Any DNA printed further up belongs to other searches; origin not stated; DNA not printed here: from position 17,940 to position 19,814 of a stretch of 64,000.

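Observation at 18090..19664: Receiver domain fused directly to a MurG-like glycosyltransferase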

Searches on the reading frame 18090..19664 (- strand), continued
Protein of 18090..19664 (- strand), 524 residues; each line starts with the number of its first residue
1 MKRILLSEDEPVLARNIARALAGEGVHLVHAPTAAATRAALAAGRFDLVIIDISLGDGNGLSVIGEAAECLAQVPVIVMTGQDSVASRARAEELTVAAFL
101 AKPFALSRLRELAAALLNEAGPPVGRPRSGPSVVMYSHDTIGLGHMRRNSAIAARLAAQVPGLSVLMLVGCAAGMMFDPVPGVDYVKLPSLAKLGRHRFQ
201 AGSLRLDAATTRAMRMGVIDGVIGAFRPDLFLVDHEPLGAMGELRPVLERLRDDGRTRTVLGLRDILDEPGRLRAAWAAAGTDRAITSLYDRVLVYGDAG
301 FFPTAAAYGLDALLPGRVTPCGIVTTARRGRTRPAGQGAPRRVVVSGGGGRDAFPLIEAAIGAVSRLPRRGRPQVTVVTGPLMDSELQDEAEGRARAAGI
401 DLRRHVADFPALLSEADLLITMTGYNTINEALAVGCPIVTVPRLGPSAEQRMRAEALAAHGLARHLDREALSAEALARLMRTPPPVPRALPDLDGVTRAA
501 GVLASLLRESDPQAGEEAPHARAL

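Call 15: find_related_loci(query=window:18093-19664:-, collection=genome_contigs, flank=10000)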
Query window:18093-19664:- (524 aa) in genome_contigs; peptide patterns used: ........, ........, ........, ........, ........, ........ (x = any residue, [..] = any of these).
470 stretches matched a pattern; 27 encode a relative of the query (tblastn E <= 1e-3); 26 distinct loci.
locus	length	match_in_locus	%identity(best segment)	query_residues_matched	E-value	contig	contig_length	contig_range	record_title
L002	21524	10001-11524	67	1-509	0e+0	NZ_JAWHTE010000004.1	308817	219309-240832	Rhodophyticola sp. MJ-SS7 NODE_4_length_308817_cov_292.179731, whole genome shotgun sequence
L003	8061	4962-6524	63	1-521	0e+0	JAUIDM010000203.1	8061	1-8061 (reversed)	MAG: Alphaproteobacteria bacterium isolate 7_bin.73 NODE_7481_length_8061_cov_1.114066, whole genome shotgun sequence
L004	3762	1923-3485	63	1-521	0e+0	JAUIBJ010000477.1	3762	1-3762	MAG: Alphaproteobacteria bacterium isolate 6_bin.31 NODE_25759_length_3762_cov_2.632187, whole genome shotgun sequence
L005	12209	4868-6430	64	1-521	0e+0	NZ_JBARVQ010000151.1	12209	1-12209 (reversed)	MAG: Albidovulum sp. isolate MFD12160_ilm_asm_bin2 k127_226215, whole genome shotgun sequence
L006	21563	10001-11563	63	3-521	0e+0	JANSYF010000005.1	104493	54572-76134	MAG: Rhodobacteraceae bacterium isolate bin.44 k141_513543_length_104493_cov_562.0787, whole genome shotgun sequence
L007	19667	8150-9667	63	3-506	0e+0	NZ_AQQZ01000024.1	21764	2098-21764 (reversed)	Pseudaestuariivita atlantica strain 22II-S11-z3 contig24, whole genome shotgun sequence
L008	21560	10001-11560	66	1-521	0e+0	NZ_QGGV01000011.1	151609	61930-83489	Silicimonas algicola strain DSM 103371 Ga0215722_111, whole genome shotgun sequence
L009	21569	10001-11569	62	1-521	0e+0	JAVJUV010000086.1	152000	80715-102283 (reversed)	MAG: Silicimonas sp. isolate C1-SOL-10 k141_27065, whole genome shotgun sequence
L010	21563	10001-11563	62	3-521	0e+0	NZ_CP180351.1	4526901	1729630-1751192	MAG: Marivita sp. isolate tig00000067 chromosome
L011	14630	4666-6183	62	3-506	0e+0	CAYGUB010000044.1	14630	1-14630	MAG TPA_asm: uncultured Rhodobacterales bacterium isolate ERP117304_co3_228 genome assembly, contig: NODE_5774_length_14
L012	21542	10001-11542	61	1-521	0e+0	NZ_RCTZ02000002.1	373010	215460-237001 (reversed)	Tropicibacter alexandrii strain LMIT003 NODE_2_length_373010_cov_78.211370, whole genome shotgun sequence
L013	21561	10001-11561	68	1-521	2e-173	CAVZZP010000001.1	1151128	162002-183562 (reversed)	MAG: uncultured Alphaproteobacteria bacterium isolate MFD01721.bin.2.63 genome assembly, contig: contig_1259, whole geno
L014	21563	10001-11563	50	1-522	2e-147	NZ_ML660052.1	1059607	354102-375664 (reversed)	Denitrobaculum tricleocarpae strain R148 Scaffold1, whole genome shotgun sequence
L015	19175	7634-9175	60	1-521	0e+0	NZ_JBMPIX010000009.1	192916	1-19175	Primorskyibacter sp. 2E233 NODE_9_length_192916_cov_178.436934, whole genome shotgun sequence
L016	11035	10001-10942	65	3-313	1e-114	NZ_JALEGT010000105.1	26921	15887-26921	MAG: Marivita sp. isolate HH_bin14 k97_143885, whole genome shotgun sequence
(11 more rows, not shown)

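Call 36: predict_structure(alignment_id=A1)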
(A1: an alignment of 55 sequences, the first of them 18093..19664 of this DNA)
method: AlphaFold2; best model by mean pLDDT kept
length: 524 residues; sequences in the alignment: 55
mean_pLDDT: 87.7   pTM: 0.84
mean pLDDT of the five models: 87.7, 87.5, 85.8, 85.5, 85.5
residues with pLDDT >= 90: 334; 70-90: 137; 50-70: 30; < 50: 23
segments of 3 or more residues with pLDDT < 50: 194-204, 515-524
pLDDT, mean of each block of 10 residues (from residue 1): 95 94 89 98 95 94 93 90 75 80 83 77 62 87 79 95 90 70 82 49 61 87 89 81 92 95 93 95 96 96 97 98 91 81 90 95 97 96 91 98 93 96 93 95 86 95 95 98 89 96 95 51 42
secondary structure, 60 per line:
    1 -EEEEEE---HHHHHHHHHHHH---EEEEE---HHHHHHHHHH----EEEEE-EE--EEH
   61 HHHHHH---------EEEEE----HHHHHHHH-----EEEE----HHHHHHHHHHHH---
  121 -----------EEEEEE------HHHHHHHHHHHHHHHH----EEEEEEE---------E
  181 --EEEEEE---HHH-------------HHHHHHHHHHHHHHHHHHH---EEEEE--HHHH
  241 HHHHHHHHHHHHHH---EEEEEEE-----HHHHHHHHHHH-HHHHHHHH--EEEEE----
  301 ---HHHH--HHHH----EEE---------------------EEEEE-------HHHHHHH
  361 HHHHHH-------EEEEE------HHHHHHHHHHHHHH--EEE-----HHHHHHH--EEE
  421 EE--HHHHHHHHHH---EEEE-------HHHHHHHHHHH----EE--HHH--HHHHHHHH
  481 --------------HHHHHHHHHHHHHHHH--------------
elements in order: E2-7 H11-22 E26-30 H34-43 E48-52 H60-66 E76-80 H85-92 E98-101 H106-117 E132-137 H144-159 E164-170 E183-188 H208-226 E230-234 H237-254 E258-264 H270-280 H282-289 E292-296 H304-307 H310-313 E318-320 E342-346 H354-366 E374-378 H385-398 E401-403 H409-415 E418-422 H425-434 E438-441 H449-459 H473-480 H495-510

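Call 38: fold_search(model_id=the predicted structure, library=pdb)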
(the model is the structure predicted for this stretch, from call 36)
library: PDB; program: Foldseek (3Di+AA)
matches with E <= 10: 1847; with E <= 0.001: 644
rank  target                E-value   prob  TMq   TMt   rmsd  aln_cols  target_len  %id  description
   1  6j31_C                4.0e-14  1.00  0.46  0.60   8.2       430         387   18  Crystal Structure Analysis of the Glycotransferase of kitacinnamycin (released 2020-01-15)
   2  2iya_A                7.1e-14  1.00  0.43  0.56   9.4       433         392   18  The crystal structure of macrolide glycosyltransferases: A blueprint for antibiotic engineering (released 2007-03-27)
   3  6j31_B                8.9e-14  1.00  0.44  0.58   8.5       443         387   17  Crystal Structure Analysis of the Glycotransferase of kitacinnamycin (released 2020-01-15)
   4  6j32_C                2.2e-13  1.00  0.45  0.59   8.4       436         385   19  Crystal Structure Analysis of the Glycotransferase of kitacinnamycin (released 2020-01-15)
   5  4m83_MODEL_1_B        2.2e-13  1.00  0.38  0.48  10.7       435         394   17  Ensemble refinement of protein crystal structure (2IYF) of macrolide glycosyltransferases OleD complexed with  (released 2013-09-11)
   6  6j31_A                4.7e-13  1.00  0.45  0.59   8.3       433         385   19  Crystal Structure Analysis of the Glycotransferase of kitacinnamycin (released 2020-01-15)
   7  5nlm_B                4.9e-13  1.00  0.43  0.50   8.8       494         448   15  Complex between a UDP-glucosyltransferase from Polygonum tinctorium capable of glucosylating indoxyl and indoxyl sulfa (released 2018-01-31)
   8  8j2v                  6.2e-13  1.00  0.46  0.52   9.7       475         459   16  Glucosyl transferase NbUGT72AY1 co-crystallized with Scopoletin (released 2024-04-17)
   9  6j32_B                1.1e-12  1.00  0.43  0.56   8.8       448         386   16  Crystal Structure Analysis of the Glycotransferase of kitacinnamycin (released 2020-01-15)
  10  3otg                  1.8e-12  1.00  0.42  0.55   9.4       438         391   18  Crystal Structure of CalG1, Calicheamicin Glycostyltransferase, TDP bound form (released 2010-12-15)
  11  9lrj_B                2.2e-12  1.00  0.44  0.50  10.3       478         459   15  Glucosyl transferase NbUGT72AY1 co-crystallized with Scopoletin and UDP2Fglucose in the presence of retinol (released 2025-02-12)
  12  2iyf_B                2.2e-12  1.00  0.37  0.47  13.1       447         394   18  The crystal structure of macrolide glycosyltransferases: A blueprint for antibiotic engineering (released 2007-03-27)
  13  3oth_A                3.4e-12  1.00  0.46  0.59   8.7       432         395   17  Crystal Structure of CalG1, Calicheamicin Glycostyltransferase, TDP and calicheamicin alpha3I bound form (released 2010-12-15)
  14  3oth_B                5.4e-12  1.00  0.44  0.57   8.9       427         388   17  Crystal Structure of CalG1, Calicheamicin Glycostyltransferase, TDP and calicheamicin alpha3I bound form (released 2010-12-15)
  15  4m83_MODEL_1_A        6.8e-12  1.00  0.40  0.52   9.7       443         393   20  Ensemble refinement of protein crystal structure (2IYF) of macrolide glycosyltransferases OleD complexed with  (released 2013-09-11)
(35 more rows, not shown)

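Call 56: find_encoding_contigs(protein=P0075, flank=6000, max_places=1)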
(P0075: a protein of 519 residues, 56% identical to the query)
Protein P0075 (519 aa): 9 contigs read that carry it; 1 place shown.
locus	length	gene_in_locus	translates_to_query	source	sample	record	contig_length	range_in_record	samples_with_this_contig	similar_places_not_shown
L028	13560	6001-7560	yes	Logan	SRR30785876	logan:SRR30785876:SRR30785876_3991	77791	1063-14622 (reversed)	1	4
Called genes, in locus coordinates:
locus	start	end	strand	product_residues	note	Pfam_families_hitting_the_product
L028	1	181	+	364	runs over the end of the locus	-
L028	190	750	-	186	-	-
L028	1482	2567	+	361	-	PF04101:Glyco_tran_28_C (weak)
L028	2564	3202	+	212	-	PF01636:APH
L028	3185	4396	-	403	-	PF00072:Response_reg, PF00158:Sigma54_activat (faint), PF13191:AAA_16, PF14532:Sigma54_activ_2, PF25601:AAA_lid_14, PF02954:HTH_8, PF13556:HTH_30 (weak)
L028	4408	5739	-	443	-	PF00512:HisKA, PF02518:HATPase_c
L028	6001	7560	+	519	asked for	PF00072:Response_reg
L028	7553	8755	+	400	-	PF13439:Glyco_transf_4, PF00534:Glycos_transf_1, PF13692:Glyco_trans_1_4, PF13524:Glyco_trans_1_2 (weak)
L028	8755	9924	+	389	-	PF13439:Glyco_transf_4, PF13579:Glyco_trans_4_4, PF00534:Glycos_transf_1, PF13692:Glyco_trans_1_4, PF13524:Glyco_trans_1_2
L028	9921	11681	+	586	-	PF00664:ABC_membrane, PF00005:ABC_tran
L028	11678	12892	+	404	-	PF01636:APH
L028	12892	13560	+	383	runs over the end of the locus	PF01636:APH (faint)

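Call 57: find_encoding_contigs(protein=P0105, flank=6000, max_places=1)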
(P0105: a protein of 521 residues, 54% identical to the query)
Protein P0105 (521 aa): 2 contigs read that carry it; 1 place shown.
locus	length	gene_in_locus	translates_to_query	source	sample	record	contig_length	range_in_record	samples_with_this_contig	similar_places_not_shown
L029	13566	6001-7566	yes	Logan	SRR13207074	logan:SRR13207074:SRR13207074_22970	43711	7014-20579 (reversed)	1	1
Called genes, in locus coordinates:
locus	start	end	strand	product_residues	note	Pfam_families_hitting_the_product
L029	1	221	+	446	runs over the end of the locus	PF08521:2CSK_N (weak), PF26769:HAMP_PhoQ, PF00512:HisKA, PF02518:HATPase_c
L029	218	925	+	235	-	PF01988:VIT1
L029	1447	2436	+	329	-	PF04101:Glyco_tran_28_C (weak)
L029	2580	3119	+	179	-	PF01636:APH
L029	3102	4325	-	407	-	PF00072:Response_reg, PF00158:Sigma54_activat (weak), PF13191:AAA_16 (weak), PF14532:Sigma54_activ_2 (weak), PF25601:AAA_lid_14, PF02954:HTH_8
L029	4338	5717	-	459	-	PF00512:HisKA, PF02518:HATPase_c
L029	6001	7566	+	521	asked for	PF00072:Response_reg, PF04101:Glyco_tran_28_C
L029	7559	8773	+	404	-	PF13439:Glyco_transf_4, PF00534:Glycos_transf_1, PF13692:Glyco_trans_1_4, PF13524:Glyco_trans_1_2 (weak)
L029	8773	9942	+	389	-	PF13439:Glyco_transf_4, PF13579:Glyco_trans_4_4, PF00534:Glycos_transf_1, PF13692:Glyco_trans_1_4, PF13524:Glyco_trans_1_2 (weak)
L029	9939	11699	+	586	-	PF00664:ABC_membrane, PF00005:ABC_tran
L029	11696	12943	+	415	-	PF01636:APH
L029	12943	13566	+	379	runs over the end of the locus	PF01636:APH (weak)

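Call 58: find_encoding_contigs(protein=P0064, flank=6000, max_places=1)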
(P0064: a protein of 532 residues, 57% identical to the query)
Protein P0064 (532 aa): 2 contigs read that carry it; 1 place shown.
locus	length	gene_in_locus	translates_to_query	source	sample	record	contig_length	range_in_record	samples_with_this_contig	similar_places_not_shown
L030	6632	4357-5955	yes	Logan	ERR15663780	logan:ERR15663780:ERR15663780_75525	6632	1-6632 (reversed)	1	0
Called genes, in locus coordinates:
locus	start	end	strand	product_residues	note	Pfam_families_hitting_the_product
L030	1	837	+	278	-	?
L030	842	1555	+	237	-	PF01636:APH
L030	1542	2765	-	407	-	PF00072:Response_reg, PF00158:Sigma54_activat (faint), PF14532:Sigma54_activ_2, PF25601:AAA_lid_14, PF02954:HTH_8, PF13556:HTH_30 (faint)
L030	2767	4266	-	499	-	PF00512:HisKA, PF02518:HATPase_c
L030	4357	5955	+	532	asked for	PF00072:Response_reg, PF04101:Glyco_tran_28_C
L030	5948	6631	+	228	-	?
